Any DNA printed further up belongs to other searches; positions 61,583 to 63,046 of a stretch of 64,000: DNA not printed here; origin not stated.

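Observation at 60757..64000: Gmd + ColD-like 3-dehydratase (His-for-Lys) + Fcl/ColC-like reductase + GT11-like transferase: candidate GDP-3,6-dideoxyhexose (colitose-type) pathway and its transferase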

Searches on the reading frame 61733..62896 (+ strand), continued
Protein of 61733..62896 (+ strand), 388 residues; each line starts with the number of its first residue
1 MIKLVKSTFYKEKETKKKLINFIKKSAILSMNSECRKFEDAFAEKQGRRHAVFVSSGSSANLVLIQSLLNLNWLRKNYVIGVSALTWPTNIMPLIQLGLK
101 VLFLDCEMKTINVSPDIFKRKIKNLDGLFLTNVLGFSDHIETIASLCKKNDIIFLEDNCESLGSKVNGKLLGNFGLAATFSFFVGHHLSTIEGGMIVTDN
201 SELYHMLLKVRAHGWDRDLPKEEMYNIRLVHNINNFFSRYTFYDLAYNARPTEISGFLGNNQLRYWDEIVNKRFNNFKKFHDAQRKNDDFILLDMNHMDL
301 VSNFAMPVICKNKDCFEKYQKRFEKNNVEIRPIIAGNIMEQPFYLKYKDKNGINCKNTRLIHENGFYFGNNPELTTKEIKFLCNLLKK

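Call 67: predict_structure(alignment_id=A2)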
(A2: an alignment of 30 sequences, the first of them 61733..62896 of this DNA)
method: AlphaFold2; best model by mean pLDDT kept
length: 388 residues; sequences in the alignment: 30
mean_pLDDT: 87.3   pTM: 0.87
mean pLDDT of the five models: 87.3, 87.2, 75.7, 72.0, 71.3
residues with pLDDT >= 90: 231; 70-90: 116; 50-70: 39; < 50: 2
segments of 3 or more residues with pLDDT < 50: none
pLDDT, mean of each block of 10 residues (from residue 1): 76 90 83 88 96 91 93 94 88 90 92 95 95 92 98 92 92 96 62 91 91 66 78 68 61 88 91 95 96 94 92 96 95 74 70 78 91 92 95
secondary structure, 60 per line:
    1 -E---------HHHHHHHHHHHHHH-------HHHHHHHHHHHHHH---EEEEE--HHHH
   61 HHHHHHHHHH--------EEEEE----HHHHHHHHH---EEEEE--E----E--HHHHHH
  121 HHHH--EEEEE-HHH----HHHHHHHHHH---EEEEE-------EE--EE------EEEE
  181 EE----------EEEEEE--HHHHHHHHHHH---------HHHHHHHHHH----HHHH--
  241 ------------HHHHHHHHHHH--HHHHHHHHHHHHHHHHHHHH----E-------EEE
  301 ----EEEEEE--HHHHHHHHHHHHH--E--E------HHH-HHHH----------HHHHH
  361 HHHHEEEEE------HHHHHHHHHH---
elements in order: H12-25 H33-46 E50-54 H57-70 E79-83 H88-96 E100-104 H115-124 E127-131 H140-149 E153-157 E177-182 E193-198 H201-211 H221-230 H235-238 H253-263 H266-285 E298-300 E305-310 H313-325 H342-345 H356-364 E365-369 H376-385

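Call 70: search_protein_families(library=pfam, proteins=[L036:16-1287:+, L036:1442-3382:+, L036:3705-4745:+, L036:4801-5952:+, L036:5962-7164:+, L036:7198-8136:+, L036:9048-10028:-, L036:10158-11249:-, L036:11325-12746:+], max_evalue=0.00001)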
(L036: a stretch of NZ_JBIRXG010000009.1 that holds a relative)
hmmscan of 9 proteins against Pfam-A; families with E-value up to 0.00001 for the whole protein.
L036:16-1287:+ (423 aa): 2 families
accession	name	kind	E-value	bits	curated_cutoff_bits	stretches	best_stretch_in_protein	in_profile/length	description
PF13088.12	BNR_2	-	7.9e-09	35.7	31.4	0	175-339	79-201/277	BNR repeat-like domain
PF02012.26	BNR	-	9.9e-06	25.2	27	0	264-273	2-11/12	BNR/Asp-box repeat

L036:1442-3382:+ (646 aa): 0 families

L036:3705-4745:+ (346 aa): 6 families
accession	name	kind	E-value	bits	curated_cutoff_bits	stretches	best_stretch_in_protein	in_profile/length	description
PF08241.18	Methyltransf_11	-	1.5e-25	90.1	21.2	1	121-217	1-95/95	Methyltransferase domain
PF13649.12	Methyltransf_25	-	6.8e-20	72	27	1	121-213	2-97/97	Methyltransferase domain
PF08242.18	Methyltransf_12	-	2.1e-15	57.7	30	1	121-215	1-98/98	Methyltransferase domain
PF13847.12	Methyltransf_31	-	3.9e-15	56.3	27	1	117-218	4-110/145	Methyltransferase domain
PF13489.12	Methyltransf_23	-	8.1e-13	48.9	27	1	100-223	7-123/164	Methyltransferase domain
PF01209.24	Ubie_methyltran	-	3.8e-09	36.7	20.1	1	140-224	74-158/233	ubiE/COQ5 methyltransferase family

L036:4801-5952:+ (383 aa): 3 families
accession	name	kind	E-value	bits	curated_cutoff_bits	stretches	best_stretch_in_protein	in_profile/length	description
PF16363.11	GDP_Man_Dehyd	-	2.9e-138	461.3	27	1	44-351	1-329/332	GDP-mannose 4,6 dehydratase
PF01370.27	Epimerase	-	1e-73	248.1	20.9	1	43-287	1-240/240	NAD dependent epimerase/dehydratase family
PF04321.23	RmlD_sub_bind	-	1.9e-07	30.9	27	1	43-197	3-130/287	RmlD substrate binding domain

L036:5962-7164:+ (400 aa): 1 family
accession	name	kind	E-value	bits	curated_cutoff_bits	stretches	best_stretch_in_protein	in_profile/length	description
PF01041.23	DegT_DnrJ_EryC1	-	1.2e-54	186.4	19.8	1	27-397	5-358/360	DegT/DnrJ/EryC1/StrS aminotransferase family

L036:7198-8136:+ (312 aa): 3 families
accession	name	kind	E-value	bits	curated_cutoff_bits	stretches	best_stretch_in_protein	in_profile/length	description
PF01370.27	Epimerase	-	4.7e-64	216.5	20.9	1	7-238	1-240/240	NAD dependent epimerase/dehydratase family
PF16363.11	GDP_Man_Dehyd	-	2.6e-19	70.3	27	1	39-300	58-332/332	GDP-mannose 4,6 dehydratase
PF04321.23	RmlD_sub_bind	-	2.8e-10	40.2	27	1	6-144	2-132/287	RmlD substrate binding domain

L036:9048-10028:- (326 aa): 1 family
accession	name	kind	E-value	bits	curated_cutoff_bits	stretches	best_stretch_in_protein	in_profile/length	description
PF00535.33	Glycos_transf_2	-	3.2e-14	53.6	23.3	1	36-188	11-163/168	Glycosyl transferase family 2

L036:10158-11249:- (363 aa): 0 families

L036:11325-12746:+ (473 aa): 0 families

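Call 71: fold_search(model_id=the predicted structure, library=pdb)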
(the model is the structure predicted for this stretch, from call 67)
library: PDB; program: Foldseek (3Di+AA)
matches with E <= 10: 1932; with E <= 0.001: 1310
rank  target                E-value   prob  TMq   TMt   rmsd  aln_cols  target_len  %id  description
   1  3gr9_G                1.2e-28  1.00  0.89  0.89   2.7       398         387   33  Crystal structure of ColD H188K S187N (released 2009-06-16)
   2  2gms_A                1.3e-28  1.00  0.89  0.88   2.7       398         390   34  E coli GDP-4-keto-6-deoxy-D-mannose-3-dehydratase with bound hydrated PLP (released 2006-09-05)
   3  2r0t_A                1.5e-28  1.00  0.89  0.89   2.7       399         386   33  Crystal structure of GDP-4-keto-6-deoxymannose-3-dehydratase with a trapped PLP-glutamate geminal diamine (released 2007-12-18)
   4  3b8x_A                1.7e-28  1.00  0.89  0.90   2.7       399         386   33  Crystal structure of GDP-4-keto-6-deoxymannose-3-dehydratase (ColD) H188N mutant with bound GDP-perosamine (released 2007-11-27)
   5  2gms_B                2.3e-28  1.00  0.89  0.89   2.7       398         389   33  E coli GDP-4-keto-6-deoxy-D-mannose-3-dehydratase with bound hydrated PLP (released 2006-09-05)
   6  3gr9_F                3.1e-28  1.00  0.88  0.88   2.8       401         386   34  Crystal structure of ColD H188K S187N (released 2009-06-16)
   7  3gr9_A                3.8e-28  1.00  0.88  0.88   2.7       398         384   32  Crystal structure of ColD H188K S187N (released 2009-06-16)
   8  3gr9_C                4.5e-28  1.00  0.88  0.88   2.7       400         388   32  Crystal structure of ColD H188K S187N (released 2009-06-16)
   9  3gr9_D                6.7e-28  1.00  0.88  0.89   2.7       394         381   34  Crystal structure of ColD H188K S187N (released 2009-06-16)
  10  3b8x_B                9.5e-28  1.00  0.89  0.89   2.7       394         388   32  Crystal structure of GDP-4-keto-6-deoxymannose-3-dehydratase (ColD) H188N mutant with bound GDP-perosamine (released 2007-11-27)
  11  3gr9_B                1.6e-27  1.00  0.88  0.89   2.7       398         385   33  Crystal structure of ColD H188K S187N (released 2009-06-16)
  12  3gr9_E                3.5e-27  1.00  0.88  0.89   2.7       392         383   32  Crystal structure of ColD H188K S187N (released 2009-06-16)
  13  3bb8_A                1.6e-23  1.00  0.84  0.78   3.3       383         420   26  E1 Dehydrase H220K Mutant (released 2008-09-16)
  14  3bcx_A                4.1e-23  1.00  0.86  0.79   3.2       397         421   26  E1 Dehydrase (released 2007-11-27)
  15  7b0m                  4.6e-23  1.00  0.83  0.88   2.7       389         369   20  Sugar transaminase from a metagenome collected from troll oil field production water (released 2021-12-01)
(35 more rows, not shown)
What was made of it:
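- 61733..62899 (+): ColD-type PMP-dependent GDP-4-keto-6-deoxymannose 3-dehydratase (388 aa). His186 (codon 62288-62290) replaces the Schiff-base Lys. The motif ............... lies at 62270-62314. The AF2 model (pLDDT 87) has ColD chains as its top 12 Foldseek hits, TM 0.88-0.89 (calls 67, 71).
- On ColD-type GDP-4-keto-6-deoxymannose 3-dehydratase: AF2 model pLDDT 87, with ColD chains as top PDB hits at TM 0.88-0.89 (calls 67, 71).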
